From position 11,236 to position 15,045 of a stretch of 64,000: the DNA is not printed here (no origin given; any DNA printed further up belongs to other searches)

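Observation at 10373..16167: A giant, apparently catalytically dead helicase-nuclease homologue is translationally coupled to an MreB paralogue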

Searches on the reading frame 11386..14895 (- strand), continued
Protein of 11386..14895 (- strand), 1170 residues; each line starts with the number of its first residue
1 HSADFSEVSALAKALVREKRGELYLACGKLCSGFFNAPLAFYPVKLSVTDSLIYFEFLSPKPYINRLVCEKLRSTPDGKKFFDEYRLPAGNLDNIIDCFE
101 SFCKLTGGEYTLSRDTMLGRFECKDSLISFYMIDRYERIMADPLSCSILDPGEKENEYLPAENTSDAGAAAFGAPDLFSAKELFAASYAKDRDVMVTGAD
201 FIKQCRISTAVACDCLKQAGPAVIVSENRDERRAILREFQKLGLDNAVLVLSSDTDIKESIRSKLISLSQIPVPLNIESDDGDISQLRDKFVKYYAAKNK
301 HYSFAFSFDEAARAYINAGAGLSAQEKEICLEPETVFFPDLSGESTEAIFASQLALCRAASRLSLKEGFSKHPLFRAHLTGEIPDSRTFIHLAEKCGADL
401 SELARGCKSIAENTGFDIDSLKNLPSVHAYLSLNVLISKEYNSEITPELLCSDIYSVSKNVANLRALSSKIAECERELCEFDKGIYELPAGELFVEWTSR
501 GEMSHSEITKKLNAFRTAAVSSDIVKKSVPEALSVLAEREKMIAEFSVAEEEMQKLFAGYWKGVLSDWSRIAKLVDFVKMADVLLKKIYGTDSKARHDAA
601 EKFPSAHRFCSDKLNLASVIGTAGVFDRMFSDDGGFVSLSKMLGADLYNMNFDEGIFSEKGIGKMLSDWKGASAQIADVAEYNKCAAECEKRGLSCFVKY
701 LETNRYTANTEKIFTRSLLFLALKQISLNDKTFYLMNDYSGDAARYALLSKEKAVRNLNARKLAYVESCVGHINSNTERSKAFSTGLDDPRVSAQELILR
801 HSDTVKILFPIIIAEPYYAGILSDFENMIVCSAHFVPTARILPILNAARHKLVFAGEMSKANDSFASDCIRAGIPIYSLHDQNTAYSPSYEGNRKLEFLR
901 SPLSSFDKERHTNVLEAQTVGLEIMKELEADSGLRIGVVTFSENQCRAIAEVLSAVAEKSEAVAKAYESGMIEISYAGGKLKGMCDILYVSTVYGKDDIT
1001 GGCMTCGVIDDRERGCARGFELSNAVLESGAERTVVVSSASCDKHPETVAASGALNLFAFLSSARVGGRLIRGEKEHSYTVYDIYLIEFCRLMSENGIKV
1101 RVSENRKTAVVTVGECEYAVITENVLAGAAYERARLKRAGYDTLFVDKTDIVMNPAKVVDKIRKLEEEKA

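Call 68: search_protein_families(library=pfam, proteins=[L021:10022-11683:+, L021:3058-3861:+, L021:2168-3016:+, L018:248-3838:+, L021:8915-9985:+, L015:4404-4748:-, L016:4500-4844:-], max_evalue=0.01)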
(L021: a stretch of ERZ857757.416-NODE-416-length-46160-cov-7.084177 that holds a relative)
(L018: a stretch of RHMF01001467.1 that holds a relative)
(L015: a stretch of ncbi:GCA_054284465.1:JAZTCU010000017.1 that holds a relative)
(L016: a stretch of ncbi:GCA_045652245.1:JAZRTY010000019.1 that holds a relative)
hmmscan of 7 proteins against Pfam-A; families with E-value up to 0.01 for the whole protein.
L021:10022-11683:+ (553 aa): 2 families
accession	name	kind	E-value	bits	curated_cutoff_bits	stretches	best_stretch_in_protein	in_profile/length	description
PF01676.23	Metalloenzyme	-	9.2e-72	242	24.3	1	20-539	2-251/252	Metalloenzyme superfamily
PF06415.18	iPGM_N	-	6.8e-66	222.3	27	1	98-318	1-216/217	BPG-independent PGAM N-terminus (iPGM_N)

L021:3058-3861:+ (267 aa): 7 families
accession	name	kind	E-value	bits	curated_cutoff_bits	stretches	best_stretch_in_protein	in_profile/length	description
PF04542.20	Sigma70_r2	-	9.3e-19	67.4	24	1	82-152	1-71/71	Sigma-70 region 2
PF04545.22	Sigma70_r4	-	1.1e-12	47.6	24.1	1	201-260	2-50/50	Sigma-70, region 4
PF01381.28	HTH_3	-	4.9e-07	30.1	23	1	229-252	8-31/55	Helix-turn-helix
PF08281.18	Sigma70_r4_2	-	3.5e-05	23.8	25.7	0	196-221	3-30/54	Sigma-70, region 4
PF04814.19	HNF-1_N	-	0.0005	21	29.7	1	166-250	79-154/175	Hepatocyte nuclear factor 1 (HNF-1), N terminus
PF13560.12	HTH_31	-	0.00061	20.5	27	1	230-252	14-36/64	Helix-turn-helix domain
PF13384.12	HTH_23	-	0.0059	16.8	24.6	0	231-254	18-41/50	Homeodomain-like domain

L021:2168-3016:+ (282 aa): 1 family
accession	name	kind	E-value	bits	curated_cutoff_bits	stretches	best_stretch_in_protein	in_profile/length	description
PF03419.18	Peptidase_U4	-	9.9e-46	156.7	28.4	1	6-249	2-255/284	Sporulation factor SpoIIGA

L018:248-3838:+ (1196 aa): 2 families
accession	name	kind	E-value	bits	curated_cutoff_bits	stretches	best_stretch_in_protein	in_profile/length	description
PF00245.25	Alk_phosphatase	-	1.4e-20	74.1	24.4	1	1-77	243-323/423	Alkaline phosphatase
PF02368.24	Big_2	-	0.00077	19.8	22.8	1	489-529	1-41/79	Bacterial Ig-like domain (group 2)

L021:8915-9985:+ (356 aa): 6 families
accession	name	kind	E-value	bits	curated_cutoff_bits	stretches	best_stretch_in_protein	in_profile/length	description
PF06723.19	MreB_Mbl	-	5e-126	420.4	27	1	26-343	4-321/327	MreB/Mbl protein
PF00012.26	HSP70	-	1.7e-11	43.5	20.6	1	117-216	135-240/599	Hsp70 protein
PF14450.12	FtsA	-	4.9e-11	43.5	31.8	1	171-328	2-112/127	Cell division protein FtsA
PF00022.25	Actin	-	2.7e-06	26.7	27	1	78-215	58-193/410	Actin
PF06277.17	EutA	-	0.0031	16.9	27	1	170-227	146-207/475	Ethanolamine utilisation protein EutA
PF11104.14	PilM_2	-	0.005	16.3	27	0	299-327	278-306/340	Type IV pilus assembly protein PilM;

L015:4404-4748:- (114 aa): 0 families

L016:4500-4844:- (114 aa): 0 families

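Call 83: search_protein_families(library=ncbifam, proteins=[L021:3058-3861:+, L021:2168-3016:+, L021:190-2058:-, L021:8915-9985:+, L015:10057-11055:+], max_evalue=1e-20)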
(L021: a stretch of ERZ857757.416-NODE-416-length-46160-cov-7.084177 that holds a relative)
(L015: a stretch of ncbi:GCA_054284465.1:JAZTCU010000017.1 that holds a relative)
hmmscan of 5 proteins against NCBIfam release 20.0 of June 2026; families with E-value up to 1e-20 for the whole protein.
L021:3058-3861:+ (267 aa): 18 families
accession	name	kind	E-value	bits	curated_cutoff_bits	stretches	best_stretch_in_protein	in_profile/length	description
NF006158.0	PRK08301.1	equivalog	1.1e-101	339.3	339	1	30-263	15-238/241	RNA polymerase sporulation sigma factor SigE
TIGR02835.1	spore_sigmaE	equivalog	1.7e-95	318.9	348.6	1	36-263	14-231/234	RNA polymerase sporulation sigma factor SigE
NF004471.0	PRK05803.1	subfamily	4.9e-74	248.5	252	1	42-262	20-228/235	RNA polymerase sporulation sigma factor SigK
TIGR02846.1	spore_sigmaK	equivalog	1e-71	241.1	298.65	1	43-261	18-225/227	RNA polymerase sporulation sigma factor SigK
TIGR02980.1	SigBFG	subfamily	2.7e-33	115.6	234.35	0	154-262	134-226/227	SigB/SigF/SigG family RNA polymerase sigma factor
TIGR02937.1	sigma70-ECF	superfamily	2.7e-33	114.9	42.9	1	79-260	3-163/165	sigma-70 family RNA polymerase sigma factor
TIGR02885.1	spore_sigF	equivalog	6.8e-32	111.2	321.45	0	72-154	6-88/231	RNA polymerase sporulation sigma factor SigF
NF004052.0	PRK05572.1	subfamily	1.6e-31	109.7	311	0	69-156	24-111/252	SigF/SigG family RNA polymerase sporulation sigma factor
NF006071.0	PRK08215.1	equivalog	6.3e-30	104.6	372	0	57-160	21-120/258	RNA polymerase sporulation sigma factor SigG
TIGR02850.1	spore_sigG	equivalog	7e-28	97.8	457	0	61-160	22-117/254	RNA polymerase sporulation sigma factor SigG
TIGR02997.1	Sig70-cyanoRpoD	subfamily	1.7e-26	93.2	384.5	0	72-152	69-149/298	RNA polymerase sigma factor, RpoD/SigA family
TIGR02394.1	rpoS_proteo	equivalog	1.2e-25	90.6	378.7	0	54-152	26-121/285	RNA polymerase sigma factor RpoS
NF005143.0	PRK06596.1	subfamily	3.1e-25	89.2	241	0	44-151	19-122/285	RNA polymerase factor sigma-32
TIGR02393.1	RpoD_Cterm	equivalog_domain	1.4e-24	87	354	0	78-152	1-75/238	RNA polymerase sigma factor RpoD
TIGR02392.1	rpoH_proteo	equivalog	1.2e-23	84.1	323.1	0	55-151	16-109/270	RNA polymerase sigma factor RpoH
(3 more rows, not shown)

L021:2168-3016:+ (282 aa): 1 family
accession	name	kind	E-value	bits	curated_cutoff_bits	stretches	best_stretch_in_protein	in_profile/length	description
TIGR02854.1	spore_II_GA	equivalog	7.1e-35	120.8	209.55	1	5-248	2-260/293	sigma-E processing peptidase SpoIIGA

L021:190-2058:- (622 aa): 1 family
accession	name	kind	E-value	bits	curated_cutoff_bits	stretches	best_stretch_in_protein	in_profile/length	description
TIGR02869.1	spore_SleB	equivalog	5.6e-24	85.1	236.5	0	543-610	6-68/201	spore cortex-lytic enzyme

L021:8915-9985:+ (356 aa): 3 families
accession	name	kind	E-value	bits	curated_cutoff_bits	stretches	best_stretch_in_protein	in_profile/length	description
NF010539.0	PRK13927.1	subfamily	2.1e-130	434.5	293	1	25-345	8-330/339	rod shape-determining protein MreB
TIGR00904.1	mreB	subfamily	1.6e-121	405.5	365.75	1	26-342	5-327/334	MreB/Mrl family cell shape determining protein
NF010540.1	PRK13929.1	exception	8.6e-112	373.5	515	1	24-343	5-326/334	rod-share determining protein MreBH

L015:10057-11055:+ (332 aa): 3 families
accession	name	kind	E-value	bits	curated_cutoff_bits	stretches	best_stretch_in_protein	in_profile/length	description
NF010539.0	PRK13927.1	subfamily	1.8e-128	428.2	293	1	1-320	11-332/339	rod shape-determining protein MreB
TIGR00904.1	mreB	subfamily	1.6e-120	402.2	365.75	1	1-319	7-331/334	MreB/Mrl family cell shape determining protein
NF010540.1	PRK13929.1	exception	3.9e-108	361.4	515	1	1-314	9-324/334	rod-share determining protein MreBH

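Call 84: find_encoding_contigs(protein=P0191, flank=4000, max_places=1)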
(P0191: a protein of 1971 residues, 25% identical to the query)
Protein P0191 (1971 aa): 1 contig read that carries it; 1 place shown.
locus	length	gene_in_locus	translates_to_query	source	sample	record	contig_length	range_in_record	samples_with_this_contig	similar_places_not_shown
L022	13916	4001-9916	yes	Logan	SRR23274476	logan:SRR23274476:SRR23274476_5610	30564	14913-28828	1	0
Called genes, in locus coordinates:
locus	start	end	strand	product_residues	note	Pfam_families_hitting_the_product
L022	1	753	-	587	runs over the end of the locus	PF00920:ILVD_EDD_N, PF24877:ILV_EDD_C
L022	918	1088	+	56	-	-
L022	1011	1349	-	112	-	-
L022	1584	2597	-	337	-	PF16884:ADH_N_2, PF00107:ADH_zinc_N, PF13602:ADH_zinc_N_2 (weak)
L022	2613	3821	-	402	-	PF00108:Thiolase_N, PF00109:ketoacyl-synt (weak), PF02803:Thiolase_C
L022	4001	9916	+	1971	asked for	PF13195:DUF4011, PF13245:AAA_19 (faint), PF13604:AAA_30 (faint), PF13086:AAA_11 (weak), PF13087:AAA_12, PF04480:DUF559 (weak), PF18741:MTES_1575, PF11784:DUF3320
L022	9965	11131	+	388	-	PF01266:DAO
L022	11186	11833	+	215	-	PF00881:Nitroreductase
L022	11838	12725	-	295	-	PF03631:Virul_fac_BrkB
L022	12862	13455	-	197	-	PF00081:Sod_Fe_N, PF02777:Sod_Fe_C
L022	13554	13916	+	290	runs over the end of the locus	PF00494:SQS_PSY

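Call 85: find_encoding_contigs(protein=P0196, flank=4000, max_places=1)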
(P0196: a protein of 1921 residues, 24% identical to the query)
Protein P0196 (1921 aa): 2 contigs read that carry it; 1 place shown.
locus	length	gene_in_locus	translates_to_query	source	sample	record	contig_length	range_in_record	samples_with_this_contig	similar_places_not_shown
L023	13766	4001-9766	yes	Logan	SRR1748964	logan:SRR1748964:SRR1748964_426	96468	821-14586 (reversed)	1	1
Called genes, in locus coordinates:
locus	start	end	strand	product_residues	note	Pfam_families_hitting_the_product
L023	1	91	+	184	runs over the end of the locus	PF02915:Rubrerythrin, PF21349:RUBY_RBDX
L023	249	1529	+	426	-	PF02133:Transp_cyt_pur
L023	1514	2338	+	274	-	PF02110:HK, PF01256:Carb_kinase (weak), PF08543:Phos_pyr_kin (weak)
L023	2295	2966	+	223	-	PF02581:TMP-TENI, PF01207:Dus (faint), PF03060:NMO (weak)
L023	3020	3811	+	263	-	PF01256:Carb_kinase (weak), PF08543:Phos_pyr_kin, PF00294:PfkB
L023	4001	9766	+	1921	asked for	PF13195:DUF4011, PF13086:AAA_11 (weak), PF13245:AAA_19 (faint), PF13604:AAA_30 (faint), PF13086:AAA_11 (weak), PF13087:AAA_12, PF18741:MTES_1575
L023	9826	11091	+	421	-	PF01053:Cys_Met_Meta_PP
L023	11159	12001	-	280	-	PF01522:Polysacc_deac_1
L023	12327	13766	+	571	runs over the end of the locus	PF13188:PAS_8 (faint), PF13426:PAS_9 (faint), PF00989:PAS (weak), PF00158:Sigma54_activat, PF14532:Sigma54_activ_2, PF07728:AAA_5 (weak), PF25601:AAA_lid_14, PF02954:HTH_8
